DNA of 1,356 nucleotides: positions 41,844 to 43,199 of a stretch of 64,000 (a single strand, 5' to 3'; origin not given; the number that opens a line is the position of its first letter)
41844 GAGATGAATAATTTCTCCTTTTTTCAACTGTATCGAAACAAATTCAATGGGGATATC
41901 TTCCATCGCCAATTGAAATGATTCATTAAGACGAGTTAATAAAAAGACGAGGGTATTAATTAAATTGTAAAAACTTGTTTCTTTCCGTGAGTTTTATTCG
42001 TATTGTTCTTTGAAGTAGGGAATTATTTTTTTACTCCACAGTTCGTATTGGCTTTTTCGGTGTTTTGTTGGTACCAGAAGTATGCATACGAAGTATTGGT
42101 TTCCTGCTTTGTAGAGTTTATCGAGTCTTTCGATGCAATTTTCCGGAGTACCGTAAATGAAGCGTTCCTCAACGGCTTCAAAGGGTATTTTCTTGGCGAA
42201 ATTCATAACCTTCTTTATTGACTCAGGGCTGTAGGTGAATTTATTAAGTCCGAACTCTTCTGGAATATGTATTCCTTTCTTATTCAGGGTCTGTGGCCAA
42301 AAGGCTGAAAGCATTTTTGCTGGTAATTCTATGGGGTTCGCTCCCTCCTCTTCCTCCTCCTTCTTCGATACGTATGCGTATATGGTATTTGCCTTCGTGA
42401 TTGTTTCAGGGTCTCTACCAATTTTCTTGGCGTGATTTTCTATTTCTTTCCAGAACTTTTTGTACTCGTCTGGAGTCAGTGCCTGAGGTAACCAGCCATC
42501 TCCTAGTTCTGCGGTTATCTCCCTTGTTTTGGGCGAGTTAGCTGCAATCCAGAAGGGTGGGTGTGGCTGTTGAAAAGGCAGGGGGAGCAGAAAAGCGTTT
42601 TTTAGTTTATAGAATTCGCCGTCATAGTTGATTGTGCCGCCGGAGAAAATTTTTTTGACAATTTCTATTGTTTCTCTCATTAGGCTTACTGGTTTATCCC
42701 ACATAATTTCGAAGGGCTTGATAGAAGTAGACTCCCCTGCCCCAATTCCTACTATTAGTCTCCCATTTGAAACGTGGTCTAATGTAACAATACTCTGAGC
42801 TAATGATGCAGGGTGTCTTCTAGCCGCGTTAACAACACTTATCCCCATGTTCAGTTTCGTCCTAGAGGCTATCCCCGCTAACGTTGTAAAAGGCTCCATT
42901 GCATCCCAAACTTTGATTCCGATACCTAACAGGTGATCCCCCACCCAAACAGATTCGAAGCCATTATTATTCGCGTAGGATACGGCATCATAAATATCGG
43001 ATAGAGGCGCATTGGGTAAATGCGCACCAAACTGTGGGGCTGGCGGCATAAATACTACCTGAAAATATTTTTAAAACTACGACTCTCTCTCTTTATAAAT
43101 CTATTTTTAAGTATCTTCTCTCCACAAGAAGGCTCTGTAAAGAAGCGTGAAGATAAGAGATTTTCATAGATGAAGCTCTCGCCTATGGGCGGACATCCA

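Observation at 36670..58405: Two divergent tandem arrays of nine Zn-ribbon/OB-repeat proteins: a candidate diversified intracellular binding repertoire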

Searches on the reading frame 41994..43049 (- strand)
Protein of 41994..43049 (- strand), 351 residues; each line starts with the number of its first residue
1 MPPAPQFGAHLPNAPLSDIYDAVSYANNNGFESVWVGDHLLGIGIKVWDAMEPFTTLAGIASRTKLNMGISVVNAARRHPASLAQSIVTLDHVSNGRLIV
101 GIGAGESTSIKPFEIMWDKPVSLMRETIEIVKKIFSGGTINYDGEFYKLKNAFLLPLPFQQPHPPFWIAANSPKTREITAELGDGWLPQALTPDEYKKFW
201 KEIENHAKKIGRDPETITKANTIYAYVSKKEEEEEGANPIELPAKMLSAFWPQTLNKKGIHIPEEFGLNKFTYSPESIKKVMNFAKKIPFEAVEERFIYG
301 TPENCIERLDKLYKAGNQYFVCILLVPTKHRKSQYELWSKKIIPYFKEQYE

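Call 82: search_protein_families(library=ncbifam, proteins=[window:41994-43049:-], max_evalue=0.001)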
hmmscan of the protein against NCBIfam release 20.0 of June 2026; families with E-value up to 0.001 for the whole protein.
window:41994-43049:- (351 aa): 31 families (the best 25 are shown)
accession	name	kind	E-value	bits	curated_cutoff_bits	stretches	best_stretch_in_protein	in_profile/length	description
NF002619.0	PRK02271.1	equivalog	9.2e-43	146.8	276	1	11-322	8-305/329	5,10-methylenetetrahydromethanopterin reductase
TIGR03555.1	F420_mer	equivalog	1.5e-42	146.2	348.7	1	10-344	5-325/325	5,10-methylenetetrahydromethanopterin reductase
TIGR03619.1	F420_Rv2161c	subfamily_domain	4.4e-40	137.8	166.9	1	24-222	5-217/247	TIGR03619 family F420-dependent LLM class oxidoreductase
TIGR03560.1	F420_Rv1855c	subfamily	5.3e-35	121.3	231.4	1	16-220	12-225/227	TIGR03560 family F420-dependent LLM class oxidoreductase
TIGR04024.1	F420_NP1902A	hypoth_equivalog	5.4e-29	101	345.4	1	16-232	14-222/330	TIGR04024 family LLM class F420-dependent oxidoreductase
TIGR03559.1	F420_Rv3520c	subfamily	1.5e-27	96.5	335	1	14-215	10-216/325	LLM class F420-dependent oxidoreductase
TIGR04465.1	ArgArg_F420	equivalog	3.1e-24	85.7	470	1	23-237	66-282/364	F420-dependent hydroxymycolic acid dehydrogenase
TIGR03857.1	F420_MSMEG_2249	hypoth_equivalog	2e-23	83.2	218.4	1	24-233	21-222/329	TIGR03857 family LLM class F420-dependent oxidoreductase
TIGR03842.1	F420_CPS_4043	hypoth_equivalog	4e-23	82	295.45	1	13-345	9-328/329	TIGR03842 family LLM class F420-dependent oxidoreductase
TIGR03617.1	F420_MSMEG_2256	subfamily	1.2e-22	80.3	278.15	1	51-234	19-212/318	TIGR03617 family F420-dependent LLM class oxidoreductase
TIGR03564.1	F420_MSMEG_4879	subfamily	1.3e-21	77.5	234.25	1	21-189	3-163/265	TIGR03564 family F420-dependent LLM class oxidoreductase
TIGR03557.1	F420_G6P_family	subfamily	2.5e-21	76.2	210.4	1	19-210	15-209/316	TIGR03557 family F420-dependent LLM class oxidoreductase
TIGR03621.1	F420_MSMEG_2516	subfamily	5.8e-21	74.9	213.15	1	15-182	12-169/295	TIGR03621 family F420-dependent LLM class oxidoreductase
TIGR04021.1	LLM_DMSO2_sfnG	equivalog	1.2e-19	70.9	382.95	1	53-348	63-347/350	dimethylsulfone monooxygenase SfnG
TIGR03571.1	lucif_BA3436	subfamily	3.1e-18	66.1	303.9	1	14-240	28-252/304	TIGR03571 family LLM class oxidoreductase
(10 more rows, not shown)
